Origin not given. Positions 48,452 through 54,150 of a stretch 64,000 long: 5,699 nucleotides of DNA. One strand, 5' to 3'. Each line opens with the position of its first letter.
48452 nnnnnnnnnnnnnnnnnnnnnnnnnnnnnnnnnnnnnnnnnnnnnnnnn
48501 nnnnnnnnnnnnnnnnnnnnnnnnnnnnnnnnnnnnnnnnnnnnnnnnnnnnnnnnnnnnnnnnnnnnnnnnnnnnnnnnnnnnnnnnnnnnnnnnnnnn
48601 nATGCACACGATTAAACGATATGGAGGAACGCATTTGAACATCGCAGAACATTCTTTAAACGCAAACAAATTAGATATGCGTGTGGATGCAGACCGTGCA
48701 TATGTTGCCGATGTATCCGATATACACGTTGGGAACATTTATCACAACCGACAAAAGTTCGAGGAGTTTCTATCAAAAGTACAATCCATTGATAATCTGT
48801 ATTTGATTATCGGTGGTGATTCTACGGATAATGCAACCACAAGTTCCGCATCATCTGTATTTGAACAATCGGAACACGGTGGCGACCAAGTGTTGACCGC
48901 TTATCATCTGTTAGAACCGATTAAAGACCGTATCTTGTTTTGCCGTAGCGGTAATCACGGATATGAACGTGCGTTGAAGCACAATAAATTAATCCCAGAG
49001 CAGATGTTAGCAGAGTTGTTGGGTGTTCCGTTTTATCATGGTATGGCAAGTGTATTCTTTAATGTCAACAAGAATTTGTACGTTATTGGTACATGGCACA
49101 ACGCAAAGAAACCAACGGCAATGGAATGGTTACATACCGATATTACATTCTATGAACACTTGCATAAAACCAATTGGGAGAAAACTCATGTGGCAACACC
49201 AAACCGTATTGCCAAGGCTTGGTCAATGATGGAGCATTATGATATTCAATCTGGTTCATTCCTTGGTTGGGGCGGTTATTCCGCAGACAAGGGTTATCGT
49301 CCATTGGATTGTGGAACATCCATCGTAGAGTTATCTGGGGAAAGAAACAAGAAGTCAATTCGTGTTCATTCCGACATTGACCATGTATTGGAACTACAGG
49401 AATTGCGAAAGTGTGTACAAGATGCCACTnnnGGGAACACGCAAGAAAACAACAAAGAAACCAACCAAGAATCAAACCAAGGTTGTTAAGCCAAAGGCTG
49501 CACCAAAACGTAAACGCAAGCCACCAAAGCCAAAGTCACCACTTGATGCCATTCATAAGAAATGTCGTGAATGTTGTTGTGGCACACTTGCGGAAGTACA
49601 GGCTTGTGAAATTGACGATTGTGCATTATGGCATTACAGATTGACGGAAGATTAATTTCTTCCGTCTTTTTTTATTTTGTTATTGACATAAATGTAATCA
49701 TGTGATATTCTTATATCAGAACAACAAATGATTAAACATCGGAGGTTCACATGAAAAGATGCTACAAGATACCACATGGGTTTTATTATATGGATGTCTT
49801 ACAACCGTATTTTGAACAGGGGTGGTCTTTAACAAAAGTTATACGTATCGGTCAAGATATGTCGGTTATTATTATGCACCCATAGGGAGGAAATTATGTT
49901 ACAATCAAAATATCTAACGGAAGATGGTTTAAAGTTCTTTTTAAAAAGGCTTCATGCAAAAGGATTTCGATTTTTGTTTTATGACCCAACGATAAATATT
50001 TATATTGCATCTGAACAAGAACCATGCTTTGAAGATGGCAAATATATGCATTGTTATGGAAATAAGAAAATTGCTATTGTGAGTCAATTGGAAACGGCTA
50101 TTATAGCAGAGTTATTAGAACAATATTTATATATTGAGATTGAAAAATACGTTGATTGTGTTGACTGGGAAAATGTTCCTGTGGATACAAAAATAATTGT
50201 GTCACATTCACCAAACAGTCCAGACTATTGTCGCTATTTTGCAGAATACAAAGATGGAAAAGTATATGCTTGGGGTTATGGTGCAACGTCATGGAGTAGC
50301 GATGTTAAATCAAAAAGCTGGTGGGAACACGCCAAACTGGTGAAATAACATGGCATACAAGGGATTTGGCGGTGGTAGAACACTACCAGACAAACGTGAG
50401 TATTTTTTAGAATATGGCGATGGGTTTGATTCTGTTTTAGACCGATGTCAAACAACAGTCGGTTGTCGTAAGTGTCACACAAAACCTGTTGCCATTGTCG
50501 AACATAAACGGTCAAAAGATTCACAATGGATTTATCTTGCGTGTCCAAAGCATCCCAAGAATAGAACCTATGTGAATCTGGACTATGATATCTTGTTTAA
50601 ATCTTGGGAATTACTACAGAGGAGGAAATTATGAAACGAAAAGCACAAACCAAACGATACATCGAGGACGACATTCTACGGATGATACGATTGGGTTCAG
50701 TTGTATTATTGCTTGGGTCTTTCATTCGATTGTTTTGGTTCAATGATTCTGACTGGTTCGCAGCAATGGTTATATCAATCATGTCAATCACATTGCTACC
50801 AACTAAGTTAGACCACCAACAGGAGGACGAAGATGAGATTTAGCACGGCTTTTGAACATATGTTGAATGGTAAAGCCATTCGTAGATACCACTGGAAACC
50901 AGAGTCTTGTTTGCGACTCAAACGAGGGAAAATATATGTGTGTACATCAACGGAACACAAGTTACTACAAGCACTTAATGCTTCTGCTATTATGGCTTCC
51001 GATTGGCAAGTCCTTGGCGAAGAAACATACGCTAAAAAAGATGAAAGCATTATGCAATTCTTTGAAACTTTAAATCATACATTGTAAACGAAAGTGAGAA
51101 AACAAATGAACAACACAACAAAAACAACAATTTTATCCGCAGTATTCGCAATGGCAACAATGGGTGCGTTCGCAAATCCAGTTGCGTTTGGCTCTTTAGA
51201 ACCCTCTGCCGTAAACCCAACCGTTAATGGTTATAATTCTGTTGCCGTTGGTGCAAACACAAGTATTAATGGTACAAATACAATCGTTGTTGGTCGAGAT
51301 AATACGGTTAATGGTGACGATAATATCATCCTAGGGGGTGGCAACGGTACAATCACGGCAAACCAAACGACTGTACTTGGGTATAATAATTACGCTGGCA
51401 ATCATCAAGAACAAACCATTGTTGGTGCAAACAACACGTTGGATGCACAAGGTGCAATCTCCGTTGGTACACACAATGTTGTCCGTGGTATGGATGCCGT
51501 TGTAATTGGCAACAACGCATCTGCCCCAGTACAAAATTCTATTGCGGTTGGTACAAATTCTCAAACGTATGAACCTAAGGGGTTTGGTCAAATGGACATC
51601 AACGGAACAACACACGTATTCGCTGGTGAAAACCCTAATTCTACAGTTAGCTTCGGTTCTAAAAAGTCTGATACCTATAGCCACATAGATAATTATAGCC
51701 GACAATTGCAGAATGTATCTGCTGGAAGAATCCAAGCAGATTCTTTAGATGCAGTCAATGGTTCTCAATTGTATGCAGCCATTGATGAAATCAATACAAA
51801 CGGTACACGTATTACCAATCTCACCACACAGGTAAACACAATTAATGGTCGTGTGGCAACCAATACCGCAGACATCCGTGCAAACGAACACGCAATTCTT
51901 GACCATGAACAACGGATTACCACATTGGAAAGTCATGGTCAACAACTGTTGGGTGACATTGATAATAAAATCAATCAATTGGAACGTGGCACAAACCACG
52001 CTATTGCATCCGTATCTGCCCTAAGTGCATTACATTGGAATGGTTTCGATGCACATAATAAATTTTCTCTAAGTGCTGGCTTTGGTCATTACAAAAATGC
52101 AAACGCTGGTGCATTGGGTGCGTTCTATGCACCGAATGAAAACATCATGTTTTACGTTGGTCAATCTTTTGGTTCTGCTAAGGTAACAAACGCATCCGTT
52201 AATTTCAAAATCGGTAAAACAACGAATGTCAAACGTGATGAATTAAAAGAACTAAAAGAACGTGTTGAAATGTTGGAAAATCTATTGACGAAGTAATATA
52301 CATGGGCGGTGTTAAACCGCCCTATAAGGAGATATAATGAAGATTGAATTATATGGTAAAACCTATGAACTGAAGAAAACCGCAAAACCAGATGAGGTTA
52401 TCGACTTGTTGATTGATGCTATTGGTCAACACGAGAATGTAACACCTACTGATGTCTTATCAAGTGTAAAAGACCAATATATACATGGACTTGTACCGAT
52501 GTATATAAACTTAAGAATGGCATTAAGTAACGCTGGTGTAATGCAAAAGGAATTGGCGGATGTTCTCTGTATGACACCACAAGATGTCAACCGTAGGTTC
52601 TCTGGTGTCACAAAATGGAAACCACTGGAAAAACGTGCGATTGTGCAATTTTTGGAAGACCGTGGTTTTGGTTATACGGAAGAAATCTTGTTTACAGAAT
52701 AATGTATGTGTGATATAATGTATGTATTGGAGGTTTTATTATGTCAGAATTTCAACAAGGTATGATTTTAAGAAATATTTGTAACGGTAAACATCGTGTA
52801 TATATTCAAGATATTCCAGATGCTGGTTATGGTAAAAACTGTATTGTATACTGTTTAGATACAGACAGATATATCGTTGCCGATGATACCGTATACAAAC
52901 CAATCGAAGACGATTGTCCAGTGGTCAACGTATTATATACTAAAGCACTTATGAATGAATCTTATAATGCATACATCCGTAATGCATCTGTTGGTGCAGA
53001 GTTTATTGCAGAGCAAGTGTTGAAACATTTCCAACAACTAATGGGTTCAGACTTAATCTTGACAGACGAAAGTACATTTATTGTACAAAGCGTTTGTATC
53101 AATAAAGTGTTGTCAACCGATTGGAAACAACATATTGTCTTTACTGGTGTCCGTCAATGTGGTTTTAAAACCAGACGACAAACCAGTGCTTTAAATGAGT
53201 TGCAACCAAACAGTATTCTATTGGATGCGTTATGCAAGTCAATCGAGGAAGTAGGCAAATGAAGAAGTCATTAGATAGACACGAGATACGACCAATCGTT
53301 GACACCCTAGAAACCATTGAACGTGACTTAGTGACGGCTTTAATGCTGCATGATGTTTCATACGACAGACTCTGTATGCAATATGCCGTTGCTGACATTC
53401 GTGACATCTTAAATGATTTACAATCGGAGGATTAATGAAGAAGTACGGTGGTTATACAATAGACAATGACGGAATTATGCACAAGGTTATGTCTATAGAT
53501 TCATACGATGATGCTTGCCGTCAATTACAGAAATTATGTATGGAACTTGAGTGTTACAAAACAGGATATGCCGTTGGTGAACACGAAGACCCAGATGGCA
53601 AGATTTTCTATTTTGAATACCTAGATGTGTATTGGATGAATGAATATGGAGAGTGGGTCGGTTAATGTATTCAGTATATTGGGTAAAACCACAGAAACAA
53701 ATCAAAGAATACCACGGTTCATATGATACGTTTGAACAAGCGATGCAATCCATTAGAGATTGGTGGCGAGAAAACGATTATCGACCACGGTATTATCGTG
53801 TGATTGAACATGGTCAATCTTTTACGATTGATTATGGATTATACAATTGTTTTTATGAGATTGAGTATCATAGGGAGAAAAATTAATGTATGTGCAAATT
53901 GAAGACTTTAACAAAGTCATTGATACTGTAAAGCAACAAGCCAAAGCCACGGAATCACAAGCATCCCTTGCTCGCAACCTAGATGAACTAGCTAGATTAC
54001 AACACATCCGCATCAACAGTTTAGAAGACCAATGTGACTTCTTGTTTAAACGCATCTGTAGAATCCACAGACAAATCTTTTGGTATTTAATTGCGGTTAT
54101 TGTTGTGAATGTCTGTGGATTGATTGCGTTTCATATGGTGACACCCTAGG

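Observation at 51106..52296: Phage-encoded YadA-like trimeric autotransporter with a C-terminal extension beyond the beta-barrel anchor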

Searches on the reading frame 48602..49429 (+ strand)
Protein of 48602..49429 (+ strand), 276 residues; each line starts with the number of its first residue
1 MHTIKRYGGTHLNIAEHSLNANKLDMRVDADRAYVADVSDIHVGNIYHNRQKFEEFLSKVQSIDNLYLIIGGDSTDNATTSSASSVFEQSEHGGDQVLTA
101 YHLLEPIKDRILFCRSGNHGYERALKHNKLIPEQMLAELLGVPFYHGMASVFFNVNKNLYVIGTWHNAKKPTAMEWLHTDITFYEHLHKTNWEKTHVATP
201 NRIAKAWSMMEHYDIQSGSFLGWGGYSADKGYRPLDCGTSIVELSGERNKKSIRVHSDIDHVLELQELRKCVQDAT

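Call 22: search_protein_families(library=phrogs, proteins=[window:48602-49429:+], max_evalue=0.001)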
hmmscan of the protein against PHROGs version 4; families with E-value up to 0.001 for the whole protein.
window:48602-49429:+ (276 aa): 1 family
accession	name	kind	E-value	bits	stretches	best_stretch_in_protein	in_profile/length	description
phrog_7339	-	DNA, RNA and nucleotide metabolism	4.8e-23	82.8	1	29-253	26-257/263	DNA repair exonuclease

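Call 65: find_related_loci(query=window:48602-49429:+, collection=viral_contigs, flank=6000)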
Query window:48602-49429:+ (276 aa) in viral_contigs; peptide patterns used: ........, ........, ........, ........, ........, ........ (x = any residue, [..] = any of these).
32 stretches matched a pattern; 18 encode a relative of the query (tblastn E <= 1e-3); 16 distinct loci.
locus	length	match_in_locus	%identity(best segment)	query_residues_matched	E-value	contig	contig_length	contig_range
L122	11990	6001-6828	97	1-276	0e+0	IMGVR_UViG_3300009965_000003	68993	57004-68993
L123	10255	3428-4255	97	1-276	0e+0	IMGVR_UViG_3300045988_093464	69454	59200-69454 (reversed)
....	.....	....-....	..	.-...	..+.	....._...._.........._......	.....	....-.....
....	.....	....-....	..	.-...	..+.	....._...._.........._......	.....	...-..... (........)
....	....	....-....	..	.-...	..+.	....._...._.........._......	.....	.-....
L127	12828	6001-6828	96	1-276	0e+0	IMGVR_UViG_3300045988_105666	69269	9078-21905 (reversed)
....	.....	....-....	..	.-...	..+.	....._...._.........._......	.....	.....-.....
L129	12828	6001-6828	96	1-276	0e+0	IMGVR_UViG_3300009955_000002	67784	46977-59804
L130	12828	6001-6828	96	1-276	0e+0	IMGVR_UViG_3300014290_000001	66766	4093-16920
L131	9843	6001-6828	95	1-276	0e+0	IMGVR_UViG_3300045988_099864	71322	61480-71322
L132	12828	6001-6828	97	1-276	0e+0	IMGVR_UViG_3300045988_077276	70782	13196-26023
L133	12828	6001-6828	96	1-276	0e+0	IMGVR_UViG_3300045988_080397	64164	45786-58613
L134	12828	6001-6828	97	1-276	0e+0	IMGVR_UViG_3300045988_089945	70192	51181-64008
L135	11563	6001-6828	96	1-276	0e+0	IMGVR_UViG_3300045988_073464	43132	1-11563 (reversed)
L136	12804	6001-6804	91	8-275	2e-170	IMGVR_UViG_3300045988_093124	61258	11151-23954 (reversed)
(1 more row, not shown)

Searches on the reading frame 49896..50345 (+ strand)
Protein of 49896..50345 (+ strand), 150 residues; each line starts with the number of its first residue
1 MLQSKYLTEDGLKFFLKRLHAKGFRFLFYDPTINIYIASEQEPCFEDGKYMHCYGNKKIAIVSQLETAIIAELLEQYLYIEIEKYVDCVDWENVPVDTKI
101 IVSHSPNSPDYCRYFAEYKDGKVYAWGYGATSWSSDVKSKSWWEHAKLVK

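Call 22: search_protein_families(library=phrogs, proteins=[window:49896-50345:+], max_evalue=0.001)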
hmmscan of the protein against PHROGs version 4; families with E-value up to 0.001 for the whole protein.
window:49896-50345:+ (150 aa): 1 family
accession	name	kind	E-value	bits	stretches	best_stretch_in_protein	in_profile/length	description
phrog_21026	-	unknown function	5.1e-21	76.2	1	8-149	5-142/147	-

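Call 40: search_protein_families(library=pfam, proteins=[window:49896-50345:+], max_evalue=0.01)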
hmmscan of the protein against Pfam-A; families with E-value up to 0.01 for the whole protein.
window:49896-50345:+ (150 aa): 0 families

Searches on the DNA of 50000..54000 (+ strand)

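Call 6: search_dna_similar(query=window:50000-54000:+, collection=phages, mode=near)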
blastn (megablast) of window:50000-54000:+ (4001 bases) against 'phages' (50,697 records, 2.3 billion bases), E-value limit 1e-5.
No match.

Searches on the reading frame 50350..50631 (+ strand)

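Call 22: search_protein_families(library=phrogs, proteins=[window:50350-50631:+], max_evalue=0.001)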
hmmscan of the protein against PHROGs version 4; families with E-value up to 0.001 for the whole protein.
window:50350-50631:+ (94 aa): 0 families

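Call 40: search_protein_families(library=pfam, proteins=[window:50350-50631:+], max_evalue=0.01)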
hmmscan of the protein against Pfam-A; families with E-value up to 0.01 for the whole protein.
window:50350-50631:+ (94 aa): 1 family
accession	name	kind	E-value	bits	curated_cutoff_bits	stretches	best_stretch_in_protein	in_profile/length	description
PF05495.17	zf-CHY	-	0.0046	17.8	31.3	1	30-68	12-51/68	CHY zinc finger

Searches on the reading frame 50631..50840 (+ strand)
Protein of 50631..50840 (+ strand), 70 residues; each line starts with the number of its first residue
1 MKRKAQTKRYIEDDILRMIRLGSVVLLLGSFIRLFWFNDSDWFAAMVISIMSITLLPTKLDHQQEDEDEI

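Call 40: search_protein_families(library=pfam, proteins=[window:50631-50840:+], max_evalue=0.01)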
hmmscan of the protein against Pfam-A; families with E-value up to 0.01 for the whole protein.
window:50631-50840:+ (70 aa): 1 family
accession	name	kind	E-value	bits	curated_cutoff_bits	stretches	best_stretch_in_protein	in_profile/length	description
PF24686.1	FLQE3_permease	-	0.0098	16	60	0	9-57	115-163/232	Fluoroquinolones export permease protein family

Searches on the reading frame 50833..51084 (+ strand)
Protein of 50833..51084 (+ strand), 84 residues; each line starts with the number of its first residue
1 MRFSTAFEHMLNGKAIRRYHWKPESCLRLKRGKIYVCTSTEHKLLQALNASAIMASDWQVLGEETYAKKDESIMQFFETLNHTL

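Call 40: search_protein_families(library=pfam, proteins=[window:50833-51084:+], max_evalue=0.01)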
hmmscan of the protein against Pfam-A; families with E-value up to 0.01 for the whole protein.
window:50833-51084:+ (84 aa): 1 family
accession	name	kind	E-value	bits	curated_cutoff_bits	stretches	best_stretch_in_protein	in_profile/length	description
PF11195.14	Tad2-like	-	6.7e-06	27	25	1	1-60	1-72/73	Thoeris anti-defense 2-like domain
